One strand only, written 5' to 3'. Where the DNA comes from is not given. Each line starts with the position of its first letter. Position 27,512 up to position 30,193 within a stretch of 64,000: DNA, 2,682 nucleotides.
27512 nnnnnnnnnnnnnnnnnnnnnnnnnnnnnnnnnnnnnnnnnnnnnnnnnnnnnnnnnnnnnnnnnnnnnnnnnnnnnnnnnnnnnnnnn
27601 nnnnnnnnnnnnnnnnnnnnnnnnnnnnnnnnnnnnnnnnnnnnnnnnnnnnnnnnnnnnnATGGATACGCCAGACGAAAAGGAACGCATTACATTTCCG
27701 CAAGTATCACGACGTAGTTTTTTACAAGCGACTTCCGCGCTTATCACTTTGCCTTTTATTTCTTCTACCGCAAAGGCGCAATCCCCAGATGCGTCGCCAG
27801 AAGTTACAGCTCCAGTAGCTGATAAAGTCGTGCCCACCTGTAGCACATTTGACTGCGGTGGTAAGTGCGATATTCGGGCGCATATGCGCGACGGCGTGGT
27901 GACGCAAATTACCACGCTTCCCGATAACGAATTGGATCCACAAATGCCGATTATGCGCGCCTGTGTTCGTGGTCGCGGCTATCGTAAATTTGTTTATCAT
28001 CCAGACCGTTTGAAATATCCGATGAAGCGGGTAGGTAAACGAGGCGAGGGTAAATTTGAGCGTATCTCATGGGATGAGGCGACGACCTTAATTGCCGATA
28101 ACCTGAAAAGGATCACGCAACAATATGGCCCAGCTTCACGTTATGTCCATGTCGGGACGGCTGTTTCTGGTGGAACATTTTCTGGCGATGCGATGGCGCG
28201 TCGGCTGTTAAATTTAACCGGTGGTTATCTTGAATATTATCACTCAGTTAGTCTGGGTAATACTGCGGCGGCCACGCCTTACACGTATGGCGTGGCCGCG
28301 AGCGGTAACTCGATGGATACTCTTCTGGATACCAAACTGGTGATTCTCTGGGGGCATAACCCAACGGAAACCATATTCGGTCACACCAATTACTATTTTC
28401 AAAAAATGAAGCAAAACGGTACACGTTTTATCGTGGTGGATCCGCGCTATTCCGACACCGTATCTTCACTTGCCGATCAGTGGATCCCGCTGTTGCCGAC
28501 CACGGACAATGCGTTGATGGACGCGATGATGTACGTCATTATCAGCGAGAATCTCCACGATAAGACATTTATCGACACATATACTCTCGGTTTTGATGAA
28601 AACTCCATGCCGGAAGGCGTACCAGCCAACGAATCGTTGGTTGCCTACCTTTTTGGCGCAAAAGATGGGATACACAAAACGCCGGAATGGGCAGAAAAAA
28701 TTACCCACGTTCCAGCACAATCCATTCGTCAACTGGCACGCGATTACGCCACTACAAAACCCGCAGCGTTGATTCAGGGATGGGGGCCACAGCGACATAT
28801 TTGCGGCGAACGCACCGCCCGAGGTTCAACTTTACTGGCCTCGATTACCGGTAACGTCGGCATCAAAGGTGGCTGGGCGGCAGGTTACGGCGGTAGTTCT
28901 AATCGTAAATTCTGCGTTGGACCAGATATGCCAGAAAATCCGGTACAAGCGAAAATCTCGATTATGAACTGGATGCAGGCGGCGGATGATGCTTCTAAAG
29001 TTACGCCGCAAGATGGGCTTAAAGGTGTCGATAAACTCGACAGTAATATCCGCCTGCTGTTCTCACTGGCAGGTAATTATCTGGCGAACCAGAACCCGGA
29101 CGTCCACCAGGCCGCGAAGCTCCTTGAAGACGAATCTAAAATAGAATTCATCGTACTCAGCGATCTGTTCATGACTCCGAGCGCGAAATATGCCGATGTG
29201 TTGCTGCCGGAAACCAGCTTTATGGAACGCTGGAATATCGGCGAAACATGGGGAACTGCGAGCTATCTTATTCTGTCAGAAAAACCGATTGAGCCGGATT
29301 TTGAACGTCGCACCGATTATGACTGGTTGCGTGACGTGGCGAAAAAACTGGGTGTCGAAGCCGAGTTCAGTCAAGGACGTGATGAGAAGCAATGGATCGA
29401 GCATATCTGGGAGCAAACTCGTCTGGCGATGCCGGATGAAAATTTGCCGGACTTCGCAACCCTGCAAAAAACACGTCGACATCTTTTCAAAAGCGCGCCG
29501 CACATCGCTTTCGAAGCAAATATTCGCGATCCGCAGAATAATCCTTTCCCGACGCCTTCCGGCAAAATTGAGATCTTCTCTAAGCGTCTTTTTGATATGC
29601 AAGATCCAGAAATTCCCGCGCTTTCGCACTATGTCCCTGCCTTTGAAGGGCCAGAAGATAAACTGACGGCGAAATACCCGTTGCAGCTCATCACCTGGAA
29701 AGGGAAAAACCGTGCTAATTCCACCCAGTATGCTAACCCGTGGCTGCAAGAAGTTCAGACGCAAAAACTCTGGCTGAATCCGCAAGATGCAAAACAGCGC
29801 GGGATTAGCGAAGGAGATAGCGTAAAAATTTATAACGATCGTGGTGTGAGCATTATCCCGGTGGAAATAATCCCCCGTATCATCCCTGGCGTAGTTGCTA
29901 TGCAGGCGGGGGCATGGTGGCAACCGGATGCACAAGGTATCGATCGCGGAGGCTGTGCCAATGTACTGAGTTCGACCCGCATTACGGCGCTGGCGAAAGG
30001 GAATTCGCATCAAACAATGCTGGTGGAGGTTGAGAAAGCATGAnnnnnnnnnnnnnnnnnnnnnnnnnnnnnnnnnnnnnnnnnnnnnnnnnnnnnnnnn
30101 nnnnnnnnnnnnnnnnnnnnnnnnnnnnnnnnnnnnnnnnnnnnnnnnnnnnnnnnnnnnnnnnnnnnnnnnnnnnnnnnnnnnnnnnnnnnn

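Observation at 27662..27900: Catalytic subunit has a Tat signal and an N-terminal Cys cluster with Cx4Cx3C spacing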

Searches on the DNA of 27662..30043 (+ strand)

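Call 11: search_dna_similar(query=window:27662-30043:+, collection=ecoli_genomes, mode=distant, max_rows=10)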
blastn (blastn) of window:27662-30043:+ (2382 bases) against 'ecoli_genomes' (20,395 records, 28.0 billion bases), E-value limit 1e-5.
Records with a match: 5308; places in all: 5733; records where one place covers at least 80% of the query: 379.
Genomes with a match: 5296 of 5426; with a place that covers at least 80% of the query: 379. Places per genome that has any: lowest 1, median 1, highest 2. On chromosomes: 5720 places; on plasmids: 13.
Best place of each record, by identity: >=99% 325; 95-99% 55; 80-90% 968; 60-80% 3960.
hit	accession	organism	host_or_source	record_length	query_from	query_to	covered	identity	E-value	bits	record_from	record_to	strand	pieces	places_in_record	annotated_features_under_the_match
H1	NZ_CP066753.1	Escherichia coli O157:H7 strain ECP19-598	missing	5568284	1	2382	100%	100.0%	0e+0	4296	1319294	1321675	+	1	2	DMSO/selenate family reductase complex A subunit | DMSO/selenate family reductase complex B subunit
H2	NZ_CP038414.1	Escherichia coli O157:H7 strain 17B6-2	cattle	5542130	1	2382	100%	100.0%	0e+0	4296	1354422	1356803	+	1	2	DMSO/selenate family reductase complex A subunit | DMSO/selenate family reductase complex B subunit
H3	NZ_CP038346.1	Escherichia coli O157:H7 strain G5295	missing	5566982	1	2382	100%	100.0%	0e+0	4296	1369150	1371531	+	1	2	DMSO/selenate family reductase complex A subunit | DMSO/selenate family reductase complex B subunit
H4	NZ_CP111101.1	Escherichia coli strain FRIK1989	Bos taurus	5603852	1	2382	100%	100.0%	0e+0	4296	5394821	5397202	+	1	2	DMSO/selenate family reductase complex A subunit | DMSO/selenate family reductase complex B subunit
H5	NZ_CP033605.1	Escherichia coli O157:H7 strain TR01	Cattle carcass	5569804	1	2382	100%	100.0%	0e+0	4292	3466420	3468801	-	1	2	DMSO/selenate family reductase complex A subunit | DMSO/selenate family reductase complex B subunit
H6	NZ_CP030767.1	Escherichia coli strain 2017C-4109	missing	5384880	1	2382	100%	100.0%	0e+0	4292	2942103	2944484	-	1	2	DMSO/selenate family reductase complex A subunit | DMSO/selenate family reductase complex B subunit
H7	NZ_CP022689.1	Escherichia coli strain CDC#03-98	missing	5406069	1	2382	100%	100.0%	0e+0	4292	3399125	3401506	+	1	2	DMSO/selenate family reductase complex A subunit | DMSO/selenate family reductase complex B subunit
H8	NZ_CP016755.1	Escherichia coli strain FORC_044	Homo sapiens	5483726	1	2382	100%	100.0%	0e+0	4292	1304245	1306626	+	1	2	DMSO/selenate family reductase complex A subunit | DMSO/selenate family reductase complex B subunit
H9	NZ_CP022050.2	Escherichia coli O157 strain FDAARGOS_293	Homo sapiens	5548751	1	2382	100%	100.0%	0e+0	4292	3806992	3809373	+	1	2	DMSO/selenate family reductase complex A subunit | DMSO/selenate family reductase complex B subunit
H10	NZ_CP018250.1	Escherichia coli strain 10671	Cattle faeces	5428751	1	2382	100%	100.0%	0e+0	4292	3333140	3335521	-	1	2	DMSO/selenate family reductase complex A subunit | DMSO/selenate family reductase complex B subunit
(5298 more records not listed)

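Call 12: get_annotated_region(hit=H1, flank=20000)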
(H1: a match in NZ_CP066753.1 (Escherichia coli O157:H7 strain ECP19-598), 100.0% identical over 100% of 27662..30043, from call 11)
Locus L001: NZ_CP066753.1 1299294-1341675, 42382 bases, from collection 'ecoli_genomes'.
description: Escherichia coli O157:H7 strain ECP19-598 chromosome, complete genome
organism: Escherichia coli O157:H7 strain ECP19-598 (NCBI taxid 83334)
replicon: chromosome; assembly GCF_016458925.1
host: -; source: missing; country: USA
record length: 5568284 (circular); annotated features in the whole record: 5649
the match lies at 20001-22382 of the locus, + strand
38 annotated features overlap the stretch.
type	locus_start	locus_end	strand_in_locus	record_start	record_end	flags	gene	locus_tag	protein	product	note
CDS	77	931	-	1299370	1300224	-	yfhR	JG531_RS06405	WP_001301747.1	alpha/beta hydrolase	-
CDS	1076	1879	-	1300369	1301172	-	suhB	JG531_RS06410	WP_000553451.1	inositol-1-monophosphatase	-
CDS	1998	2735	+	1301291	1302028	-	trmJ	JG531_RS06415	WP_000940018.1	tRNA (cytosine(32)/uridine(32)-2'-O)-methyltransferase TrmJ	-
CDS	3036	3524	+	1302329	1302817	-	iscR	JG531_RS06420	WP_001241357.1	Fe-S cluster assembly transcriptional regulator IscR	-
CDS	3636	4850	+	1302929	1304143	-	iscS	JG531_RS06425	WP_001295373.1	cysteine desulfurase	-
CDS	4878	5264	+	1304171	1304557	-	iscU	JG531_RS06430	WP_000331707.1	Fe-S cluster assembly scaffold IscU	-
CDS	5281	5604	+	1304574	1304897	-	iscA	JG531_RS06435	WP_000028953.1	iron-sulfur cluster assembly protein IscA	-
CDS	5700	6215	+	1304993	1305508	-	hscB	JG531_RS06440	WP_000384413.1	co-chaperone HscB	-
CDS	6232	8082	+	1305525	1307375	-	hscA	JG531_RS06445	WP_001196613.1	Fe-S protein assembly chaperone HscA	-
CDS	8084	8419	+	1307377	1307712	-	fdx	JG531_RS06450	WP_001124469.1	ISC system 2Fe-2S type ferredoxin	-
CDS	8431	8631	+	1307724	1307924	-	iscX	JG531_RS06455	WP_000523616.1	Fe-S cluster assembly protein IscX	-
CDS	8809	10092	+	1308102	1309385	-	pepB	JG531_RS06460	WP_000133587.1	aminopeptidase PepB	-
CDS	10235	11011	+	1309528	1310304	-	sseB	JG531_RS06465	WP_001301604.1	enhanced serine sensitivity protein SseB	-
CDS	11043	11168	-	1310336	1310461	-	timP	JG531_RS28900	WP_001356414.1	small toxic inner membrane protein TimP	-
CDS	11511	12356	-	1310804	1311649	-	sseA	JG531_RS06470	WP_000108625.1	3-mercaptopyruvate sulfurtransferase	-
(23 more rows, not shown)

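Call 14: search_dna_similar(query=window:27662-30043:+, collection=ecoli_genomes, mode=distant, max_rows=14, rows=spread)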
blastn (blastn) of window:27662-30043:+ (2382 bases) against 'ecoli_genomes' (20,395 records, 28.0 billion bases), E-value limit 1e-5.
Records with a match: 5308; places in all: 5733; records where one place covers at least 80% of the query: 379.
Genomes with a match: 5296 of 5426; with a place that covers at least 80% of the query: 379. Places per genome that has any: lowest 1, median 1, highest 2. On chromosomes: 5720 places; on plasmids: 13.
Best place of each record, by identity: >=99% 325; 95-99% 55; 80-90% 968; 60-80% 3960.
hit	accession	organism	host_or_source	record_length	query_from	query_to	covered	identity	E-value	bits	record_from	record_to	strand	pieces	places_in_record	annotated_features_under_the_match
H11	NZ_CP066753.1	Escherichia coli O157:H7 strain ECP19-598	missing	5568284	1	2382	100%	100.0%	0e+0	4296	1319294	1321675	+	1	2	DMSO/selenate family reductase complex A subunit | DMSO/selenate family reductase complex B subunit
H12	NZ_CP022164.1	Escherichia coli strain M160133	Homo sapiens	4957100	335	1212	12%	71.2%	5e-9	141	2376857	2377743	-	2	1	ynfF: selenate/tellurate reductase subunit YnfF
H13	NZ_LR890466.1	Escherichia coli strain MSB1_7A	Homo sapiens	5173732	335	1212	12%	71.2%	5e-9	141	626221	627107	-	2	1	ynfF: selenate/tellurate reductase subunit YnfF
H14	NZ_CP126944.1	Escherichia coli O1:K1:H7 strain APEC E16002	Gallus gallus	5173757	335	1212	11%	71.5%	2e-7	137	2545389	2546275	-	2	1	ynfF: selenate/tellurate reductase subunit YnfF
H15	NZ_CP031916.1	Escherichia coli O45:H2 strain FWSEC0003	Homo sapiens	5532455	335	1212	11%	71.1%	2e-7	132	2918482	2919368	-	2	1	ynfF: selenate/tellurate reductase subunit YnfF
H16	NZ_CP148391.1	Escherichia coli strain Z1323HEC0010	Homo sapiens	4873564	335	1212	11%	71.1%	2e-7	132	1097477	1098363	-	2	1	ynfF: selenate/tellurate reductase subunit YnfF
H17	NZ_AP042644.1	Escherichia coli strain OkiPb01707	bovine feces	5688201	335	1212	11%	71.1%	2e-7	132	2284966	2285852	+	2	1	ynfF: selenate/tellurate reductase subunit YnfF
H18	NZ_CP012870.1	Escherichia coli strain K-12 substr. MG1655_TMP32XR2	culture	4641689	335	1137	8%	74.9%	3e-6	128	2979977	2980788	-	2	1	ynfF: selenate/tellurate reductase subunit YnfF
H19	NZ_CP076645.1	Escherichia coli strain MSI001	Mus musculus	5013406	335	1137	8%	74.9%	3e-6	128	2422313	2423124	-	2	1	ynfF: selenate/tellurate reductase subunit YnfF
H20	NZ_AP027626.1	Escherichia coli strain PSJ-14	Homo sapiens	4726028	335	1137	8%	74.9%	3e-6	128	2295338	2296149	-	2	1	ynfF: selenate/tellurate reductase subunit YnfF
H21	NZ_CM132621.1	Escherichia coli strain EC600_TC_NKI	Homo sapiens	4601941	335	1137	8%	74.9%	3e-6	128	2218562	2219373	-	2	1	ynfF: selenate/tellurate reductase subunit YnfF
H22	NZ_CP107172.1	Escherichia coli strain R8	human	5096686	335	404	3%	81.4%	2e-7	69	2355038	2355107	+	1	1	molybdopterin-dependent oxidoreductase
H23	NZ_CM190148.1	Escherichia coli strain 21366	Homo sapiens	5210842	335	404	3%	81.4%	2e-7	69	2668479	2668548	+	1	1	molybdopterin-dependent oxidoreductase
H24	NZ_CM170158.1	Escherichia coli strain GCM39-10-2-9-3-1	Homo sapiens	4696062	335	404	3%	80.0%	3e-6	64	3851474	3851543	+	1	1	ynfF: selenate/tellurate reductase subunit YnfF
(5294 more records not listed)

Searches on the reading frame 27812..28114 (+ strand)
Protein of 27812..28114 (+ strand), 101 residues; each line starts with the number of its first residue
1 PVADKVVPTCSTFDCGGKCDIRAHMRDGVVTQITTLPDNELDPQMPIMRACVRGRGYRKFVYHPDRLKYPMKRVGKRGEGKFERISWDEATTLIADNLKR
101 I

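Call 42: search_solved_structures(query=window:27812-28114:+, max_evalue=1, show_alignments=5)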
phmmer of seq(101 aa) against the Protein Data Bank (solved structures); distinct sequences matched with E-value up to 1: 38.
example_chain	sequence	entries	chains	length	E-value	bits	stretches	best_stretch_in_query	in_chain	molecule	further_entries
5e7o_A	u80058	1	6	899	5.2e-14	55.5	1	11-97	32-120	DMSO reductase family type II enzyme, molybdopterin subunit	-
4ydd_A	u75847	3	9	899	5.2e-14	55.5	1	11-97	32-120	DMSO reductase family type II enzyme, molybdopterin subunit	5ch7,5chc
2ivf_A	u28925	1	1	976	5e-13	52.4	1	17-98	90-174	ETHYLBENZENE DEHYDROGENASE ALPHA-SUBUNIT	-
2e7z_A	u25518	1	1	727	1.9e-09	40.8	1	15-101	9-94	Acetylene hydratase Ahy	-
3ir6_A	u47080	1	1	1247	3.5e-09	40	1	4-73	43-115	Respiratory nitrate reductase 1 alpha chain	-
3ir5_A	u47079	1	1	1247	1.3e-08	38.2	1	4-73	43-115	Respiratory nitrate reductase 1 alpha chain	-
3egw_A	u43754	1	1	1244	1.7e-08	37.8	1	4-73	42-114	Respiratory nitrate reductase 1 alpha chain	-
1r27_A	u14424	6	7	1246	1.8e-08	37.8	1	4-73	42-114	Respiratory nitrate reductase 1 alpha chain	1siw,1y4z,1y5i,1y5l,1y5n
1q16_A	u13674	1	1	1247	1.8e-08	37.8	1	4-73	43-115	Respiratory nitrate reductase 1 alpha chain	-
2vpw_A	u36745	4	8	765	9.8e-08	35.4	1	15-98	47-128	THIOSULFATE REDUCTASE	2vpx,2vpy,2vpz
3ir7_A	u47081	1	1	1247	1.2e-07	35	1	4-73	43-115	Respiratory nitrate reductase 1 alpha chain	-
1kqf_A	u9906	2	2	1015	1.6e-05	28.3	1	9-98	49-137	FORMATE DEHYDROGENASE, NITRATE-INDUCIBLE, MAJOR SUBUNIT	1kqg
7qv7_S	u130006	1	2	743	2.2e-05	27.8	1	4-101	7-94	Hydrogen dependent carbon dioxide reductase subunit FdhF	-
1ogy_A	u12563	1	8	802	6.7e-05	26.3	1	15-99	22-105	PERIPLASMIC NITRATE REDUCTASE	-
9pxt_A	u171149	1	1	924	7.7e-05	26.1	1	15-91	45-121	Periplasmic nitrate reductase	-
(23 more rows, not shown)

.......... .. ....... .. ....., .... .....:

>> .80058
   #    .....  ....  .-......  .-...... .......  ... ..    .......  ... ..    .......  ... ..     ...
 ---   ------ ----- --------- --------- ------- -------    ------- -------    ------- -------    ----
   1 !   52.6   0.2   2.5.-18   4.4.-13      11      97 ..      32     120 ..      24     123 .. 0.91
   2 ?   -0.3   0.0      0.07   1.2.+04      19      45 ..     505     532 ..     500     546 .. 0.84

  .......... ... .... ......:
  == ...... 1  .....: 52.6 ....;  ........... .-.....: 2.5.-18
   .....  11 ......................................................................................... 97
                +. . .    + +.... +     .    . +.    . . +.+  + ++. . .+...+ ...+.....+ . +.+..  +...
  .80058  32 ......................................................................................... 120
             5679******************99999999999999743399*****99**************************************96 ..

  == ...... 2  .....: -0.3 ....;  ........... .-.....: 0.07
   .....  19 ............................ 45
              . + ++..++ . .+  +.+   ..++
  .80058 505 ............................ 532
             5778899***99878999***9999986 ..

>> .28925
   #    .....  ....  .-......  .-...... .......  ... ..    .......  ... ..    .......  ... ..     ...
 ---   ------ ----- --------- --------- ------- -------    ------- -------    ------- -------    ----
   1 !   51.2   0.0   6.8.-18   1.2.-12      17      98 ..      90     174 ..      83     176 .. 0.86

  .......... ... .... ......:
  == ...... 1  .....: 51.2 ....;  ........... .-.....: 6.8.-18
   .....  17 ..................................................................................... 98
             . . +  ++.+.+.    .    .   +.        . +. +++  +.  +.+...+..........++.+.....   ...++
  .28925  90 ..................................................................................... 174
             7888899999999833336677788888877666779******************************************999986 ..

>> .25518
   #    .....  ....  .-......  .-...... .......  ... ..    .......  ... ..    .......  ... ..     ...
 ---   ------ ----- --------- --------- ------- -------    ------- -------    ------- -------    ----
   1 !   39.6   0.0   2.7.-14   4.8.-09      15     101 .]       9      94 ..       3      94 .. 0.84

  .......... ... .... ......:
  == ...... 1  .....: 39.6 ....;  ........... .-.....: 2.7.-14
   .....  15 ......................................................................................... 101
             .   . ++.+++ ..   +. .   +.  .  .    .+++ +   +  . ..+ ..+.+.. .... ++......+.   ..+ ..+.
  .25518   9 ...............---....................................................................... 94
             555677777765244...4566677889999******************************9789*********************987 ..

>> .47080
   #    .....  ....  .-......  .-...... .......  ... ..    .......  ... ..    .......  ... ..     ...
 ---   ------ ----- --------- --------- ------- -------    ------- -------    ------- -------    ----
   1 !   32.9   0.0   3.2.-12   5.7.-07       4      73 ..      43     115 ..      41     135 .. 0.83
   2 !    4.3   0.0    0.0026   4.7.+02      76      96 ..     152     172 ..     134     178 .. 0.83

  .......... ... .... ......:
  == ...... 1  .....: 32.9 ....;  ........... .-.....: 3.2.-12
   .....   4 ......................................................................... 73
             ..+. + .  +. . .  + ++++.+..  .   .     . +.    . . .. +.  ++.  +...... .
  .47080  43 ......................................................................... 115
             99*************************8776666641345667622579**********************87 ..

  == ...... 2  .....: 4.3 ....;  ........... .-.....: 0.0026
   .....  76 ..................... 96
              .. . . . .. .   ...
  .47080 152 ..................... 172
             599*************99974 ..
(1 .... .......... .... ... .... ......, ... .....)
